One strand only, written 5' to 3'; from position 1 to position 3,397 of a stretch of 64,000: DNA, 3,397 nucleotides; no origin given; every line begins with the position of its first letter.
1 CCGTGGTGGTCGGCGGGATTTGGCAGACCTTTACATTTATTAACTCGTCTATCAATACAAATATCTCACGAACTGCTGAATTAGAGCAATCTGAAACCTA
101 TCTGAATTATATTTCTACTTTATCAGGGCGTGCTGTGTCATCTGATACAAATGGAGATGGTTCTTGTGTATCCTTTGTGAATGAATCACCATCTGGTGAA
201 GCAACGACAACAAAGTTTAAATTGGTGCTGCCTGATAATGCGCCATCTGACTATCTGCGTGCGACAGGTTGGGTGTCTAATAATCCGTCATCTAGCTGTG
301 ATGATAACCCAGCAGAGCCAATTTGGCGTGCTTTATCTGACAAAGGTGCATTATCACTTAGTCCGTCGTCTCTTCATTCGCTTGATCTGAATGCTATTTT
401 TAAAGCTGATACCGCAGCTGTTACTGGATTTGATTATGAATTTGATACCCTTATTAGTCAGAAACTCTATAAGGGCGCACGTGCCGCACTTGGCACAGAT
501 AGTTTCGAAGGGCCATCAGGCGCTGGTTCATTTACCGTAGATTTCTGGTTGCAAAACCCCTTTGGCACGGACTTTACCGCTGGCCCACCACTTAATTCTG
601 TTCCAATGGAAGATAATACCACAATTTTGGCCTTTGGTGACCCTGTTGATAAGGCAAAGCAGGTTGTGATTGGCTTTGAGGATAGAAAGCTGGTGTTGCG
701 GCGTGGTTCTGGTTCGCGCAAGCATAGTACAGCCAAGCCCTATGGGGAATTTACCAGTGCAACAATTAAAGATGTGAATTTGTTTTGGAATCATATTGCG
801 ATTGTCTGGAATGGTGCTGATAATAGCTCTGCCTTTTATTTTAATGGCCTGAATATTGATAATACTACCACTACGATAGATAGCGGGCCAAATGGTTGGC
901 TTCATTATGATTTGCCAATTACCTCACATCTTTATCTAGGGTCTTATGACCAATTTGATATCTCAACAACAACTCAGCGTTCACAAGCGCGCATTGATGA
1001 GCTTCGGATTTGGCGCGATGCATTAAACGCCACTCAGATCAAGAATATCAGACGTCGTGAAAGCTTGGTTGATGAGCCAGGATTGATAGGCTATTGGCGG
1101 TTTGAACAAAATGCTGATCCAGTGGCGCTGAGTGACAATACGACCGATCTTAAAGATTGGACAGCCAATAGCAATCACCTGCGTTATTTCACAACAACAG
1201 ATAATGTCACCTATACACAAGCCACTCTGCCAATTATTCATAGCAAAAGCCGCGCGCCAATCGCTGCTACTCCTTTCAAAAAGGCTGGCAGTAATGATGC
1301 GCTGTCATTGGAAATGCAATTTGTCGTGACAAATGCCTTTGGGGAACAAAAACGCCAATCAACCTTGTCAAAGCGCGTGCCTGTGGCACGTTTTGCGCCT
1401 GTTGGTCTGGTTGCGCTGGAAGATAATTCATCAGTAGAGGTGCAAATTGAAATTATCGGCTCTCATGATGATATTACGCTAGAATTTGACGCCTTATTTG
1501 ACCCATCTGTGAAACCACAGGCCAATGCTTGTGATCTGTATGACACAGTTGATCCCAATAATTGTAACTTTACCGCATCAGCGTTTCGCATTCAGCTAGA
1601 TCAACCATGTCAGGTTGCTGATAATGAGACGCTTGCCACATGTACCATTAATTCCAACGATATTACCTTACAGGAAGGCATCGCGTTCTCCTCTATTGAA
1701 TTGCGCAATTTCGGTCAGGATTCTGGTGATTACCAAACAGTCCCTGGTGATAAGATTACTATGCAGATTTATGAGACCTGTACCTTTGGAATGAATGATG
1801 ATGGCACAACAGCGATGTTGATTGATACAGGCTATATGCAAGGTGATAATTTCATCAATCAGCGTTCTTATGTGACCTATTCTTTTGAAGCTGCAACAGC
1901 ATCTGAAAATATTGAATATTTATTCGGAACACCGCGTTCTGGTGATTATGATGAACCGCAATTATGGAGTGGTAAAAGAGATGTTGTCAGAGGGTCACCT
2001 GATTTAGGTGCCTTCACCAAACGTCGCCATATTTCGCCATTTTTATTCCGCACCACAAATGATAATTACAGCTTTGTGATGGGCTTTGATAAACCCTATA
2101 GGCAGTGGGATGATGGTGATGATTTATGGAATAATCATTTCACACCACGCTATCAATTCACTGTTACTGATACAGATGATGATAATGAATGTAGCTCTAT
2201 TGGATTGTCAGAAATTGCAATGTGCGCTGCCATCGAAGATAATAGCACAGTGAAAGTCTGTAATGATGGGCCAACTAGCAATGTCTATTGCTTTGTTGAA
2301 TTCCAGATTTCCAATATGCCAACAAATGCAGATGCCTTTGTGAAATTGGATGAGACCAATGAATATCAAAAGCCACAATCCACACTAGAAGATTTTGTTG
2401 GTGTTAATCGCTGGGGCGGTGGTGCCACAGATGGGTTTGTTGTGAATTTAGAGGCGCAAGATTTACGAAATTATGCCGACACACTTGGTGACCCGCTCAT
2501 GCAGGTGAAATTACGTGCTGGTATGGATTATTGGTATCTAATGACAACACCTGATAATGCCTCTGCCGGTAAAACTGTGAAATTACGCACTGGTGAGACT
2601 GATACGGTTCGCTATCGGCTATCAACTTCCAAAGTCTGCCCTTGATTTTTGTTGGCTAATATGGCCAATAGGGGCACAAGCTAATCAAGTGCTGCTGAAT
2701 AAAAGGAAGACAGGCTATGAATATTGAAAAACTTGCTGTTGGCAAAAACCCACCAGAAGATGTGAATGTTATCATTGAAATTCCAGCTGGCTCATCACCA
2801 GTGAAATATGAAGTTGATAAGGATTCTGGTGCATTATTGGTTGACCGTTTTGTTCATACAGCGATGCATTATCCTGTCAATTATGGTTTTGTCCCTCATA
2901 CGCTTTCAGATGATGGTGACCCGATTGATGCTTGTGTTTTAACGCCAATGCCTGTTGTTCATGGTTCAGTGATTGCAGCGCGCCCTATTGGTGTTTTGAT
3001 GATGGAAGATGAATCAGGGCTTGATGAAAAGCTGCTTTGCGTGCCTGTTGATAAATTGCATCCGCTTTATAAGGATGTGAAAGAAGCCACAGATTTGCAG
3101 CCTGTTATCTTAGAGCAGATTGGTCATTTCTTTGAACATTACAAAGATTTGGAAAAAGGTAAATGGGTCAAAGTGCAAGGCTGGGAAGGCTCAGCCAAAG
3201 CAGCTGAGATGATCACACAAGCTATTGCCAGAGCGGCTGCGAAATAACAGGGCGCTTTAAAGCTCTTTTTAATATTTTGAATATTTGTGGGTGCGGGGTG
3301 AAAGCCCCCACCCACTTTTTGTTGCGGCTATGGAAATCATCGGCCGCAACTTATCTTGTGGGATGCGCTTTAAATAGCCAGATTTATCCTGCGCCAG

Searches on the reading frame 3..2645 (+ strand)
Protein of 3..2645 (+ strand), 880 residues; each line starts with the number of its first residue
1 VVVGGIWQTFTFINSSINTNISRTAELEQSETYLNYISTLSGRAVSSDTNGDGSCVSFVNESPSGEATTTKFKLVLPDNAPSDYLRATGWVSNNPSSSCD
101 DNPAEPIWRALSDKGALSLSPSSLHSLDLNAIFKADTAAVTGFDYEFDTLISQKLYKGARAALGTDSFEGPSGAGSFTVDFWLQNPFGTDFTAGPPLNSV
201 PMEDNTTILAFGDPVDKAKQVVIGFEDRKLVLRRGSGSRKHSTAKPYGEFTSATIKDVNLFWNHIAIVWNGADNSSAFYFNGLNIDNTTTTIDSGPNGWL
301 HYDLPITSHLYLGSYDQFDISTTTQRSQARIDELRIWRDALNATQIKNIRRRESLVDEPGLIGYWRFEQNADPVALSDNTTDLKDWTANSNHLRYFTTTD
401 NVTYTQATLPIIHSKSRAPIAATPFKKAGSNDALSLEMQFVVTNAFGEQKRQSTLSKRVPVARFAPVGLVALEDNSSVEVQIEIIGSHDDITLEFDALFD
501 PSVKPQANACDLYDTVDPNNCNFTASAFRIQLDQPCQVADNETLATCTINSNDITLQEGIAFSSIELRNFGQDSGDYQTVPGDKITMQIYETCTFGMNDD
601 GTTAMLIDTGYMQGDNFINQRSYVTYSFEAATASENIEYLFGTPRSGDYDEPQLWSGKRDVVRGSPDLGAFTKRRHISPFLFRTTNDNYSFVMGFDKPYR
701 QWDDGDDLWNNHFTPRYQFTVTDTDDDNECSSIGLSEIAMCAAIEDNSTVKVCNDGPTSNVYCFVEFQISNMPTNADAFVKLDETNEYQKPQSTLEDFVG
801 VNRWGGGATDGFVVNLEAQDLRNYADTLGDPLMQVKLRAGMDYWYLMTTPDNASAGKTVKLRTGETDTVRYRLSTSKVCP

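Call 4: search_protein_families(library=pfam, proteins=[window:3-2645:+])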
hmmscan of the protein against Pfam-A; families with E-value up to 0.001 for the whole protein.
window:3-2645:+ (880 aa): 1 family
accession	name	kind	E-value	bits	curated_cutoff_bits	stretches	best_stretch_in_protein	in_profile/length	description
PF13385.13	Laminin_G_3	-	1.4e-07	32.2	27.6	1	262-347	81-151/151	Concanavalin A-like lectin/glucanases superfamily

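Call 5: search_protein_families(library=ncbifam, proteins=[window:3-2645:+])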
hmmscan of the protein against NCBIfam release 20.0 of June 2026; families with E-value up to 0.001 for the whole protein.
window:3-2645:+ (880 aa): 0 families

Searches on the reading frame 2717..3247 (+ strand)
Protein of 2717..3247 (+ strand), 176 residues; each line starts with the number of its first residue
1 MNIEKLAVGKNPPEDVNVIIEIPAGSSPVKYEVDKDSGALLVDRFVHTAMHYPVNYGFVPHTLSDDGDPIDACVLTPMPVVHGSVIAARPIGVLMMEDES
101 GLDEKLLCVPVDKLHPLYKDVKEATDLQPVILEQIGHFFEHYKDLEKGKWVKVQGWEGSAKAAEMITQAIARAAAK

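Call 4: search_protein_families(library=pfam, proteins=[window:2717-3247:+])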
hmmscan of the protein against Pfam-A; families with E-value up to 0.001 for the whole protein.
window:2717-3247:+ (176 aa): 1 family
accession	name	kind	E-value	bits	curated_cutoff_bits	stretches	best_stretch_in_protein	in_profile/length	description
PF00719.24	Pyrophosphatase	-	9.3e-59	198.1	23.5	1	18-172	1-151/153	Inorganic pyrophosphatase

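Call 5: search_protein_families(library=ncbifam, proteins=[window:2717-3247:+])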
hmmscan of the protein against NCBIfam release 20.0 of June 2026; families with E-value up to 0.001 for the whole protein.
window:2717-3247:+ (176 aa): 3 families
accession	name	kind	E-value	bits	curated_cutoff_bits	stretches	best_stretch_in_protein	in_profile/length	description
NF002317.0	PRK01250.1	equivalog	1.7e-83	278.7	200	1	1-174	1-174/176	inorganic diphosphatase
NF002578.0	PRK02230.1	equivalog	8.2e-33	113.4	246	1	15-165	5-152/185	inorganic pyrophosphatase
NF001886.0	PRK00642.1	equivalog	3.2e-28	98.8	247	2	64-170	91-198/208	inorganic pyrophosphatase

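Call 84: find_encoding_contigs(protein=window:2717-3247:+, flank=1000, max_places=3)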
Protein window:2717-3247:+ (176 aa): 20 contigs read that carry it; 3 places shown.
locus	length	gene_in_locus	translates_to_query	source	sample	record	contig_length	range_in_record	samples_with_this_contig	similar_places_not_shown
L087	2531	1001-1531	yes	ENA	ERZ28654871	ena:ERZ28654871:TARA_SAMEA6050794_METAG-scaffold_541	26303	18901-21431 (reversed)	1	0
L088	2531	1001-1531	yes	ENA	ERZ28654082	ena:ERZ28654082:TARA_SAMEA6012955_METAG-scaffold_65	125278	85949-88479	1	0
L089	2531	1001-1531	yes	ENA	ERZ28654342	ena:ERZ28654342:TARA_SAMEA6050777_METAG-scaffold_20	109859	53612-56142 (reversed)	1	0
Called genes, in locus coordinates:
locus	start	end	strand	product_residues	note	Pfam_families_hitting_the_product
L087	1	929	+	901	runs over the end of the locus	PF13385:Laminin_G_3 (weak)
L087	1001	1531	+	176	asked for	PF00719:Pyrophosphatase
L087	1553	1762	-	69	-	-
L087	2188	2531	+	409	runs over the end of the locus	PF00890:FAD_binding_2 (faint), PF01266:DAO, PF03486:HI0933_like (faint), PF07992:Pyr_redox_2 (faint), PF13450:NAD_binding_8 (weak)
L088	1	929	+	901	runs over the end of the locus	PF13385:Laminin_G_3 (weak)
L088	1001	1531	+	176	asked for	PF00719:Pyrophosphatase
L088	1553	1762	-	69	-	-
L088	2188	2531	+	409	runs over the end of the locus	PF00070:Pyr_redox (faint), PF00890:FAD_binding_2 (faint), PF01266:DAO, PF03486:HI0933_like (faint), PF07992:Pyr_redox_2 (faint), PF13450:NAD_binding_8 (weak)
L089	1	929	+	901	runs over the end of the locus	PF13385:Laminin_G_3 (weak)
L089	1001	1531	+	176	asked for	PF00719:Pyrophosphatase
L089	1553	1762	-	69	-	-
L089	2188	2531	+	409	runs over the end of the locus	PF00890:FAD_binding_2 (faint), PF01266:DAO, PF03486:HI0933_like (faint), PF07992:Pyr_redox_2 (faint), PF13450:NAD_binding_8 (weak)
